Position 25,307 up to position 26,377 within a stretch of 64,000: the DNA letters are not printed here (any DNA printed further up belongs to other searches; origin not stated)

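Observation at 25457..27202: Translationally coupled HipA-like minimal kinase / DUF3037 / Uma2-nuclease module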

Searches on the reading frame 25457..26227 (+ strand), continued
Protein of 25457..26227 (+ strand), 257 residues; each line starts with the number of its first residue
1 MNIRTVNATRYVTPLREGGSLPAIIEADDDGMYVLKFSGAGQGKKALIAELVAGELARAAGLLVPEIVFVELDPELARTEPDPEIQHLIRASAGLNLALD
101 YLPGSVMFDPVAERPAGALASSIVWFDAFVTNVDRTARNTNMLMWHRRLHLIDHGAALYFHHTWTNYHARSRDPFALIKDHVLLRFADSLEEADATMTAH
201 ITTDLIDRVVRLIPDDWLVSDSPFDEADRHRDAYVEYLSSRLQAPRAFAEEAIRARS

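Call 38: search_solved_structures(query=A1, max_evalue=1, show_alignments=2)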
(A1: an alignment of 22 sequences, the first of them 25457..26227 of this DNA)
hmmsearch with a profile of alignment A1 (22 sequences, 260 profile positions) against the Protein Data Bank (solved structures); distinct sequences matched with E-value up to 1: 2.
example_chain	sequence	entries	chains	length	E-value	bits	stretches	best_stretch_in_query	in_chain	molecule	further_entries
3n5i_A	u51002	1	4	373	0.21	14.1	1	8-57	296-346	Beta-peptidyl aminopeptidase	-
3n2w_A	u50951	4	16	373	0.21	14.1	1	8-57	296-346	Beta-peptidyl aminopeptidase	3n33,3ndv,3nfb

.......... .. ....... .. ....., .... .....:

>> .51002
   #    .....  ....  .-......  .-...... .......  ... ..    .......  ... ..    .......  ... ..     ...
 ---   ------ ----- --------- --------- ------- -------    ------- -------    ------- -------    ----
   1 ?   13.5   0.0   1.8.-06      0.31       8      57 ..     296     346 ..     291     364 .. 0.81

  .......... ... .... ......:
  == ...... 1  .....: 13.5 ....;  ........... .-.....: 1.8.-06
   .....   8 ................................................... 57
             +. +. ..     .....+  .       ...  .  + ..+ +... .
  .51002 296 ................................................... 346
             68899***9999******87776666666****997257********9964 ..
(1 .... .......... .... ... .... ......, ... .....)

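Call 48: predict_structure(alignment_id=A1)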
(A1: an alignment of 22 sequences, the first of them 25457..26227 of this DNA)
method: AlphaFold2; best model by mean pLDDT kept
length: 257 residues; sequences in the alignment: 22
mean_pLDDT: 53.5   pTM: 0.58
mean pLDDT of the five models: 53.5, 49.9, 47.8, 47.1, 45.8
residues with pLDDT >= 90: 9; 70-90: 52; 50-70: 71; < 50: 125
segments of 3 or more residues with pLDDT < 50: 8-23, 25-31, 78-82, 84-115, 132-184, 249-257
pLDDT, mean of each block of 10 residues (from residue 1): 51 40 46 54 65 73 63 54 47 32 25 44 59 40 32 28 33 35 52 74 90 83 78 87 60 38
secondary structure, 60 per line:
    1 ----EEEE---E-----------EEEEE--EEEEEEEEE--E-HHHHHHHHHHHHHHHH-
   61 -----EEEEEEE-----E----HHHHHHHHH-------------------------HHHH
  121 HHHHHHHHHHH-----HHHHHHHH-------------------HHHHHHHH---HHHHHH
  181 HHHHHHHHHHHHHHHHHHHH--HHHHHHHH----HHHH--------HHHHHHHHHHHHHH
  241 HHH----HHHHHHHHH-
elements in order: E5-8 E24-28 E31-39 H44-59 E66-72 H83-91 H117-131 H137-144 H164-171 H175-200 H203-210 H215-218 H227-243 H248-256

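Call 50: search_protein_representatives(protein=window:25457-26227:+)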
Query: 257 residues. Proteins with E-value up to 0.001 (for the whole library): 3268; up to 1e-10: 1744; up to 1e-30: 427. The best 150 are listed.
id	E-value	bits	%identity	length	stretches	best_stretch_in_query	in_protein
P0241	2.8e-93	328.1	63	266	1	1-256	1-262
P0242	6.9e-86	303.9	64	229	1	32-256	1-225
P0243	9.9e-84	296.8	58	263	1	1-256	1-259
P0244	8.1e-83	293.8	53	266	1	2-256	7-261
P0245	2.1e-82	292.5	55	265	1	2-256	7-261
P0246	6.9e-79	280.9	73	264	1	3-182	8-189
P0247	3.3e-77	275.4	52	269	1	5-254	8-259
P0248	2.3e-75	269.4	50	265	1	3-252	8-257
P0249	5.1e-74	265.0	64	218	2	89-256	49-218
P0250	3.2e-73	262.4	81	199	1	3-150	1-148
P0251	6.8e-73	261.3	68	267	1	21-202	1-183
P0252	8.7e-73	260.9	65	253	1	3-181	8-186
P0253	9.5e-73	260.8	50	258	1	3-256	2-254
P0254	5.7e-72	258.3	57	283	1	3-214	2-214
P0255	3.0e-70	252.6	83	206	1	44-184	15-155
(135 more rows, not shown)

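Call 64: search_dna_similar(query=window:25457-26227:+, collection=plasmids, mode=protein, max_rows=25)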
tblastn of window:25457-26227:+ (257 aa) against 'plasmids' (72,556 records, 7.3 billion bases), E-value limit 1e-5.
Records with a match: 10; places in all: 10; records where one place covers at least 80% of the query: 7.
Best place of each record, by identity: <60% 10.
By first word of the organism name: Streptomyces 3; Leptolyngbya 2; Bacteroides 1; Parabacteroides 1; Chondrinema 1; Nonomuraea 1; Pseudorhodobacter 1.
By predicted mobility (MOB-suite, as given by PLSDB): non-mobilizable 8; mobilizable 2.
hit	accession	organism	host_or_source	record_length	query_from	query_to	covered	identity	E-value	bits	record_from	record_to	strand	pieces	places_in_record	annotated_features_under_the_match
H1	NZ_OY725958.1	Bacteroides finegoldii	-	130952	1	257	100%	54.5%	3e-88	292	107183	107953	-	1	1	HipA family kinase | DUF3037 domain-containing protein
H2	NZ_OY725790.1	Parabacteroides distasonis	-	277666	1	257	100%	52.7%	6e-80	268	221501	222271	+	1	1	HipA family kinase | DUF3037 domain-containing protein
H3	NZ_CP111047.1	Chondrinema litorale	Seaweed,red alga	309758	1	256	100%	51.6%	4e-83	278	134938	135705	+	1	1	HipA family kinase | DUF3037 domain-containing protein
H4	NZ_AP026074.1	Streptomyces nigrescens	-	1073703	3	241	93%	49.6%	1e-64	224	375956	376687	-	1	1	none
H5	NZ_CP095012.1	Streptomyces sp. 2P-4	cell culture,mudflats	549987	3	252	97%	46.5%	2e-65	227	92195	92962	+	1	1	HipA family kinase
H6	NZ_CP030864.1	Streptomyces globosus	cell culture,environment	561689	3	252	97%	46.5%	2e-65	227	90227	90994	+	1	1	HipA family kinase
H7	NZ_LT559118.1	Nonomuraea gerenzanensis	-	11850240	3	248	96%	46.7%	9e-69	236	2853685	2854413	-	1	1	none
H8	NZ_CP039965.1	Pseudorhodobacter turbinis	single bacterial isolate,Turban shell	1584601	4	162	62%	29.6%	3e-6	56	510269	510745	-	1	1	record has no annotation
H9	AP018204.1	Leptolyngbya boryana NIES-2135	-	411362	185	257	28%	52.1%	3e-16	85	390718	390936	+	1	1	hypothetical protein (x2)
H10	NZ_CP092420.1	Leptolyngbya boryana IU 594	-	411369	185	257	28%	52.1%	3e-16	85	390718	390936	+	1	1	hypothetical protein | DUF3037 domain-containing protein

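Call 65: search_dna_similar(query=window:25457-26227:+, collection=phages, mode=protein, max_rows=15)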
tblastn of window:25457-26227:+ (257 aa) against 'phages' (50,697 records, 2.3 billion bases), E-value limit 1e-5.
Records with a match: 1; places in all: 1; records where one place covers at least 80% of the query: 0.
Best place of each record, by identity: <60% 1.
By first word of the organism name: Klebsiella 1.
By host as written in the record: Klebsiella pneumoniae 1.
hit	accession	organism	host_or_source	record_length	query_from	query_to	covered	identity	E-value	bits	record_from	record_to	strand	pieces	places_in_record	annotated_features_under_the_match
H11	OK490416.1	Klebsiella phage Kp4864-1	Klebsiella pneumoniae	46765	15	158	56%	32.5%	2e-8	61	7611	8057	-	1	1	record has no annotation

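Call 66: find_encoding_contigs(protein=P0083, flank=7000, max_places=2)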
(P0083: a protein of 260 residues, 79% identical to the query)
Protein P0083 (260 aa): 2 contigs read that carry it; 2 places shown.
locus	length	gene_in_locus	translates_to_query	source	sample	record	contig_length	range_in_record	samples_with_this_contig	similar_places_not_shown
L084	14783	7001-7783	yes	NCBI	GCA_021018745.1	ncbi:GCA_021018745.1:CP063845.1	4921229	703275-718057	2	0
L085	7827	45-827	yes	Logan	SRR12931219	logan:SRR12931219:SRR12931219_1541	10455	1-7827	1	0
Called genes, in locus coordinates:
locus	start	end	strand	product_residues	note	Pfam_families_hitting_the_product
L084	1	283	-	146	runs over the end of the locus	PF13181:TPR_8 (faint), PF00515:TPR_1 (faint), PF07719:TPR_2 (faint), PF13414:TPR_11 (faint), PF13431:TPR_17 (faint), PF13371:TPR_9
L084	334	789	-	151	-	PF00293:NUDIX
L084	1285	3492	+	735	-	PF00141:peroxidase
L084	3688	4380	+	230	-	PF00903:Glyoxalase (weak)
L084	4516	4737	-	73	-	-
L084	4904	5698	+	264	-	PF05685:Uma2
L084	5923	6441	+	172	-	PF13384:HTH_23, PF13518:HTH_28 (weak), PF13551:HTH_29 (weak), PF13565:HTH_32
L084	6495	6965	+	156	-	PF13358:DDE_3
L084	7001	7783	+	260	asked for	PF20613:HipA_2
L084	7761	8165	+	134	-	PF11236:DUF3037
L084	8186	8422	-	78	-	-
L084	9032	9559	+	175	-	PF03358:FMN_red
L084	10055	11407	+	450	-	PF00657:Lipase_GDSL, PF13472:Lipase_GDSL_2, PF07483:W_rich_C (faint), PF13517:FG-GAP_3, PF01839:FG-GAP (weak), PF13517:FG-GAP_3, PF01839:FG-GAP (weak), PF13517:FG-GAP_3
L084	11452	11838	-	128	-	PF01850:PIN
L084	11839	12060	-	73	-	PF10047:DUF2281 (faint)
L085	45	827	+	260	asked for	PF20613:HipA_2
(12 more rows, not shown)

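Call 67: find_encoding_contigs(protein=P0024, flank=7000, max_places=2)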
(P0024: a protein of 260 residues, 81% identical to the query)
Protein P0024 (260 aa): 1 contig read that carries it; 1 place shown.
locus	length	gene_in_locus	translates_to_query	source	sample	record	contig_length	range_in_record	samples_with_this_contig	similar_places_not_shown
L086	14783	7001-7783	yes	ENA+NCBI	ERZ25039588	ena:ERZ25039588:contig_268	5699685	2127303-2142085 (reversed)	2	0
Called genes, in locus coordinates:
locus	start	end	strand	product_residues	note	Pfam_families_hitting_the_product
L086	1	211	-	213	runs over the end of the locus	PF03734:YkuD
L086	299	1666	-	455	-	-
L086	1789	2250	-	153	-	-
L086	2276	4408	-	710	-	PF02897:Peptidase_S9_N, PF00326:Peptidase_S9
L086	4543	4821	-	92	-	-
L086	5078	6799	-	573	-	PF01011:PQQ (faint), PF13360:PQQ_2, PF13570:Beta-prop_ACSF4 (weak), PF13360:PQQ_2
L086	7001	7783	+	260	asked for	PF20613:HipA_2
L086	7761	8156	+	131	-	PF11236:DUF3037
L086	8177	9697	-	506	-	PF24814:WD40_Prp19 (faint), PF25174:Beta-prop_THOC3 (faint), PF01436:NHL (faint)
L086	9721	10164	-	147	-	PF08922:DUF1905, PF13376:OmdA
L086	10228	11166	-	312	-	-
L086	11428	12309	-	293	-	PF01738:DLH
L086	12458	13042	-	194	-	PF00578:AhpC-TSA, PF08534:Redoxin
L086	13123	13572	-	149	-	-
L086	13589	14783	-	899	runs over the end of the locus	PF03200:Glyco_hydro_63 (faint), PF22422:MGH1-like_GH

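Call 68: find_encoding_contigs(protein=P0118, flank=7000, max_places=2)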
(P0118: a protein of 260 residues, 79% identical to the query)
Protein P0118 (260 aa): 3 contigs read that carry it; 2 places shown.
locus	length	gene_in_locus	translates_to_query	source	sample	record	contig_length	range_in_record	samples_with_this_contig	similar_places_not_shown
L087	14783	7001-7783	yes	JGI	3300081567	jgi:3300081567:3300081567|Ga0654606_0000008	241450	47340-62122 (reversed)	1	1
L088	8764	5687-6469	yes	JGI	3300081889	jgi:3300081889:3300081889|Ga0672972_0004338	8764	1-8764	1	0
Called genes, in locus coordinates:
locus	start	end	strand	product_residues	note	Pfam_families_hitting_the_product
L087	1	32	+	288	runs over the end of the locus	PF13460:NAD_binding_10 (weak), PF05368:NmrA (weak)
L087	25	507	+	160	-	PF08592:Anthrone_oxy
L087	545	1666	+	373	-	-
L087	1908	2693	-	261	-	PF01738:DLH, PF08840:BAAT_C (faint)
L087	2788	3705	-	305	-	PF00165:HTH_AraC, PF12833:HTH_18, PF00165:HTH_AraC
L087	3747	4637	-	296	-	PF13560:HTH_31, PF01381:HTH_3, PF17765:MLTR_LBD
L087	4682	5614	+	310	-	PF00561:Abhydrolase_1, PF12146:Hydrolase_4, PF12697:Abhydrolase_6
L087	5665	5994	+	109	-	PF03992:ABM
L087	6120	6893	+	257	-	PF00775:Dioxygenase_C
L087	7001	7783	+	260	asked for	PF20613:HipA_2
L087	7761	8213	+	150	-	PF11236:DUF3037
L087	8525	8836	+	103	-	-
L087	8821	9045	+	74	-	PF10049:DUF2283 (weak)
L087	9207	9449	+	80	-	-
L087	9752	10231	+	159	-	-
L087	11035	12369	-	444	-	PF13657:Couple_hipA, PF07804:HipA_C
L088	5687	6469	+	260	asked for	PF20613:HipA_2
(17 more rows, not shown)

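Call 85: search_protein_families(library=phrogs, proteins=[window:25457-26227:+], max_evalue=0.001)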
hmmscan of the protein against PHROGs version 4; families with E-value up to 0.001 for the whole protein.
window:25457-26227:+ (257 aa): 1 family
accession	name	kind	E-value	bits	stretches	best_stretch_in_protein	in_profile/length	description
phrog_3162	-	unknown function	4.4e-24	86.3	1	13-223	9-222/247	-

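Call 89: get_annotated_region(hit=H10, flank=3000)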
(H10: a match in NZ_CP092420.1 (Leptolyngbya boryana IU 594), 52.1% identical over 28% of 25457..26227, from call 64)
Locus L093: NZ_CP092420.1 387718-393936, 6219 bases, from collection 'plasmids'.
description: Leptolyngbya boryana IU 594 plasmid p1, complete sequence
organism: Leptolyngbya boryana IU 594 (NCBI taxid 462680)
taxonomy: Bacteria; Cyanobacteriota; Cyanophyceae; Leptolyngbyales; Leptolyngbyaceae; Leptolyngbya; Leptolyngbya boryana; Leptolyngbya boryana IU 594
host: -; source: -; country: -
typing (MOB-suite, as given by PLSDB): non-mobilizable
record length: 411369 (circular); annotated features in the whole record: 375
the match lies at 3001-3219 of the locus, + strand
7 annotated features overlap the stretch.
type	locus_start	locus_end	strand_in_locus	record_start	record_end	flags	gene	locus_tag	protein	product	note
CDS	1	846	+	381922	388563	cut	-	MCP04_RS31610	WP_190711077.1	caspase family protein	GO:0006508 - proteolysis [Evidence IEA]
CDS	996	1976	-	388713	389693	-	-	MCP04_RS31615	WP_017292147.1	IS110 family transposase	-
CDS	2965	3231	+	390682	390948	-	-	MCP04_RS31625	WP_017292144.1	hypothetical protein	-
CDS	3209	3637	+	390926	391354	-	-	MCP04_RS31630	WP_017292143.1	DUF3037 domain-containing protein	-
CDS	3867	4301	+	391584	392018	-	-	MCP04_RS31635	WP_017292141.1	EamA family transporter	-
CDS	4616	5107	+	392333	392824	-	-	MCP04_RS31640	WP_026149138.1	universal stress protein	-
CDS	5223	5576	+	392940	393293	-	-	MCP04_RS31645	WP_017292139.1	hypothetical protein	-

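Call 90: get_annotated_region(hit=H1, flank=5000)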
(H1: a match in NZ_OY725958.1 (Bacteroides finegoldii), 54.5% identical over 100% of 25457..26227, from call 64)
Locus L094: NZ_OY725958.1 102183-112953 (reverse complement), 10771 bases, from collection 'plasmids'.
description: Bacteroides finegoldii strain Bacteroides finegoldii TSDC17.2-1.1 plasmid 56, complete sequence
organism: Bacteroides finegoldii (NCBI taxid 338188)
taxonomy: Bacteria; Bacteroidota; Bacteroidia; Bacteroidales; Bacteroidaceae; Bacteroides; Bacteroides finegoldii
host: -; source: -; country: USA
typing (MOB-suite, as given by PLSDB): non-mobilizable
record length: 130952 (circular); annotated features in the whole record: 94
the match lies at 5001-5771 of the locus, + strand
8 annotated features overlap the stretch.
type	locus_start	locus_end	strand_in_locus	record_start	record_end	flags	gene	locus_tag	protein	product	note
CDS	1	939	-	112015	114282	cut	-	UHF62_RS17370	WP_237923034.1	heparinase II/III family protein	-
CDS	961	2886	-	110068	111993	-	-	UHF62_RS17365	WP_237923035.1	class A beta-lactamase-related serine hydrolase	-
CDS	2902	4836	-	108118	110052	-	-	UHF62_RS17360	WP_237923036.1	glycoside hydrolase family 127 protein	-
CDS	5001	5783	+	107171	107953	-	-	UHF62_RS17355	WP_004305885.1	HipA family kinase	-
CDS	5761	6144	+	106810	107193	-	-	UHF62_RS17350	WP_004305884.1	DUF3037 domain-containing protein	-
CDS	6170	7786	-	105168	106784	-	-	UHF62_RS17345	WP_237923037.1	hypothetical protein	-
CDS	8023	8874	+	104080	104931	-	-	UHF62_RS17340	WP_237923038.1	aldo/keto reductase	-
CDS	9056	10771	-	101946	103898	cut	-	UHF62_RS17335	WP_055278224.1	glycoside hydrolase family 97 protein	-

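Call 93: get_annotated_region(hit=H11, flank=2500)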
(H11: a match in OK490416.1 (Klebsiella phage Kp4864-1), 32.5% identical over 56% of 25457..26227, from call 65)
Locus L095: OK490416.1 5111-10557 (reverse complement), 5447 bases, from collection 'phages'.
description: UNVERIFIED: Klebsiella phage Kp4864-1, complete genome.
organism: Klebsiella phage Kp4864-1 (NCBI taxid 2895873)
taxonomy: Viruses; Duplodnaviria; Heunggongvirae; Uroviricota; Caudoviricetes
host: Klebsiella pneumoniae; source: -; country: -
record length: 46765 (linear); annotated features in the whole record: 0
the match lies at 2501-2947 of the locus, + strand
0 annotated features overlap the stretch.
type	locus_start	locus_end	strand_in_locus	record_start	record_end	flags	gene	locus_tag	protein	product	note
